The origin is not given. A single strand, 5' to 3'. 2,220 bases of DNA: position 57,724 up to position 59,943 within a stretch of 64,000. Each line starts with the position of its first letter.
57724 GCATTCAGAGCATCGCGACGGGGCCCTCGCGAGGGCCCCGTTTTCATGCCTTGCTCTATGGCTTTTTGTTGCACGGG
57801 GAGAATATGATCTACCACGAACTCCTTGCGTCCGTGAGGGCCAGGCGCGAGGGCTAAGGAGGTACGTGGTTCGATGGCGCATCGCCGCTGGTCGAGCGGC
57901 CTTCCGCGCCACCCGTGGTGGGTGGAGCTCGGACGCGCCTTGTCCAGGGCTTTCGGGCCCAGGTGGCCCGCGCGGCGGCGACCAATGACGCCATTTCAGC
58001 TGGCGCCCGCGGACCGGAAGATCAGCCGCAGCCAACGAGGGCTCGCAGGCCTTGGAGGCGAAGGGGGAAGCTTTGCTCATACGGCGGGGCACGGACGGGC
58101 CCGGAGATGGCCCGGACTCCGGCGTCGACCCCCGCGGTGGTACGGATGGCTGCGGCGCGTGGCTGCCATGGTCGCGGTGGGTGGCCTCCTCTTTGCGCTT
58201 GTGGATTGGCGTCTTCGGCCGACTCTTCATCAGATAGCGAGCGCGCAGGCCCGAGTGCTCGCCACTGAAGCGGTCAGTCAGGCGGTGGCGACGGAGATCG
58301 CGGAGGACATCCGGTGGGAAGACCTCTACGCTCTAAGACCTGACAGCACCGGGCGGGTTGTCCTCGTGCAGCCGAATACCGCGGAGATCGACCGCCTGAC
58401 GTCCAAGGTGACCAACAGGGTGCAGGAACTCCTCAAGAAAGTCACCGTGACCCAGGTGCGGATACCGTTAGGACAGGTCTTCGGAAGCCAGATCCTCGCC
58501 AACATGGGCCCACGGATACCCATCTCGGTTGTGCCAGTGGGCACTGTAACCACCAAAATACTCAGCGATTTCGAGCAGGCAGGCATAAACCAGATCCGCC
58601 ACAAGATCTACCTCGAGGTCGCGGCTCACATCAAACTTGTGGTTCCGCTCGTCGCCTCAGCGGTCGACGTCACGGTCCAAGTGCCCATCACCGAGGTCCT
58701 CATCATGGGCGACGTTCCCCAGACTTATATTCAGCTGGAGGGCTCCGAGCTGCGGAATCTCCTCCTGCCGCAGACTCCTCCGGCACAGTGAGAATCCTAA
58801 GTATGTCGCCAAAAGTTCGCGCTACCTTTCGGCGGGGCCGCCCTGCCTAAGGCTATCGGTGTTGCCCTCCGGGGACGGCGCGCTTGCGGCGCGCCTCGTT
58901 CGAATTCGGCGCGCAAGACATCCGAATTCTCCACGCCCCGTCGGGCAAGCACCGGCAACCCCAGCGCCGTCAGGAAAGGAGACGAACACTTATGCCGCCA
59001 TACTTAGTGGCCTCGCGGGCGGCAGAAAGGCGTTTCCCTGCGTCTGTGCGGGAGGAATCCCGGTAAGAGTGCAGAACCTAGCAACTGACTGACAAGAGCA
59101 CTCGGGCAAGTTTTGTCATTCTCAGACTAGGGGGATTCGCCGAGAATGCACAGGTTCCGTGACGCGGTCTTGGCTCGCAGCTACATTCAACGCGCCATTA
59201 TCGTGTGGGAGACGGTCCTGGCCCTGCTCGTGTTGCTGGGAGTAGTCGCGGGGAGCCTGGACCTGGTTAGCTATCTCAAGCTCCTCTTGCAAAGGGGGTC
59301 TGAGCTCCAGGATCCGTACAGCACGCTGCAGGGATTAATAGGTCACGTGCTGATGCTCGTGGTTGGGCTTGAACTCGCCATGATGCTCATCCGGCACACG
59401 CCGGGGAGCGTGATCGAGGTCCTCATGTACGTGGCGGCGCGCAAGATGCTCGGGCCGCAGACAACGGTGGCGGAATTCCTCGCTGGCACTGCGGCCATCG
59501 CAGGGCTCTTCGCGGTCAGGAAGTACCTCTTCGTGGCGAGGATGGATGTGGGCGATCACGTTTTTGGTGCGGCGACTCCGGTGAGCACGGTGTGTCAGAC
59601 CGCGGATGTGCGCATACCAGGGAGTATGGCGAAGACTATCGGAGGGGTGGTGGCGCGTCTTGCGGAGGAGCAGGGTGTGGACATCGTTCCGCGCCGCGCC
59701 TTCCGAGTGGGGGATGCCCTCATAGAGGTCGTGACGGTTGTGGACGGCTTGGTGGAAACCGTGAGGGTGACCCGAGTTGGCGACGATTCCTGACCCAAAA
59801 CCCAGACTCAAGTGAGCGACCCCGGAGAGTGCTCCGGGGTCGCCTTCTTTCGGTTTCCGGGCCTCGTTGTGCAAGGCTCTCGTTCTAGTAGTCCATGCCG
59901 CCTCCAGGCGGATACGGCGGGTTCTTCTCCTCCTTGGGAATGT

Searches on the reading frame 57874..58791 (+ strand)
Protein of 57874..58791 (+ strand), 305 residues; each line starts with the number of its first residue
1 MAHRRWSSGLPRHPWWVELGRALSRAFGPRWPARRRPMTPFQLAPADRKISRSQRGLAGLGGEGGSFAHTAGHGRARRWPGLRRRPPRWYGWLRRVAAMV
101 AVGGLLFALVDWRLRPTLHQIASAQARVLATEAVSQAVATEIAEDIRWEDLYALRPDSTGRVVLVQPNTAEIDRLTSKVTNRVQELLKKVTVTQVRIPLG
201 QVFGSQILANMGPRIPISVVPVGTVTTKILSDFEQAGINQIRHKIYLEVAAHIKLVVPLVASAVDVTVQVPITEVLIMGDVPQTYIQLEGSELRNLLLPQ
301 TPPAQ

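Call 11: find_encoding_contigs(protein=window:57874-58791:+, flank=10000, max_places=6)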
Protein window:57874-58791:+ (305 aa): no gene with exactly this product is on record in the collection.

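Call 20: search_protein_families(library=pfam, proteins=[window:57874-58791:+])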
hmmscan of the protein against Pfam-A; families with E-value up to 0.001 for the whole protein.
window:57874-58791:+ (305 aa): 1 family
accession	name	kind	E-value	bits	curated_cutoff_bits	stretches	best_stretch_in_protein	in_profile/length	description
PF09560.15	Spore_YunB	-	4.4e-31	107.3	25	1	195-284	2-91/91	Sporulation protein YunB (Spo_YunB)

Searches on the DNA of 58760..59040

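Call 61: search_rna_families(source=window, start=58760, end=59040, threshold=evalue, max_evalue=10)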
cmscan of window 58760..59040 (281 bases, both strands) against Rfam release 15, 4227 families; matches with E-value up to 10: 4.
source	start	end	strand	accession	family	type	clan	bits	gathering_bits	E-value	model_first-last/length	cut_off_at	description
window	58844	58935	+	RF02139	HOXA11-AS1_3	Gene; lncRNA;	-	18.2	50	0.57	1-98/98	no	HOXA11 antisense RNA 1 conserved region 3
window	58854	58955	-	RF03407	MIR531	Gene; miRNA;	-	17.5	70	1.1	1-69/69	no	MIR531 microRNA precursor family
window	58907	58979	+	RF03006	M23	Gene; sRNA;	-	15.7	41.2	1.8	1-53/53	no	M23 RNA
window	58877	58895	+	RF02690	BTH_s1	Gene; sRNA;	-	10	74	3.8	48-66/205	no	Burkholderia sRNA 1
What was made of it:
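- On Described structured RNA family (Rfam): Best sub-threshold hits have E >= 0.57 (call 61).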

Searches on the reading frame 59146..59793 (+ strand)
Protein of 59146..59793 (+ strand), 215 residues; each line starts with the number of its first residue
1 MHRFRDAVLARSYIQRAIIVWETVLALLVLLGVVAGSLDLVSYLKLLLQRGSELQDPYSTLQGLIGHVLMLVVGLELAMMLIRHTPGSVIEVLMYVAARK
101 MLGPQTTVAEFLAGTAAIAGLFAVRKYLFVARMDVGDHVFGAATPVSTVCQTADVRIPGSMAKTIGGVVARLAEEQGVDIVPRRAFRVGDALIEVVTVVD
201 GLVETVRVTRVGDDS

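Call 20: search_protein_families(library=pfam, proteins=[window:59146-59793:+])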
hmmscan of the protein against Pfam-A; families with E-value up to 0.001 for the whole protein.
window:59146-59793:+ (215 aa): 1 family
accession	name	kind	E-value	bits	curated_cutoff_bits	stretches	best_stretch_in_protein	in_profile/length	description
PF06146.17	PsiE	-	0.00057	20.5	23.9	1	22-96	3-76/122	Phosphate-starvation-inducible E family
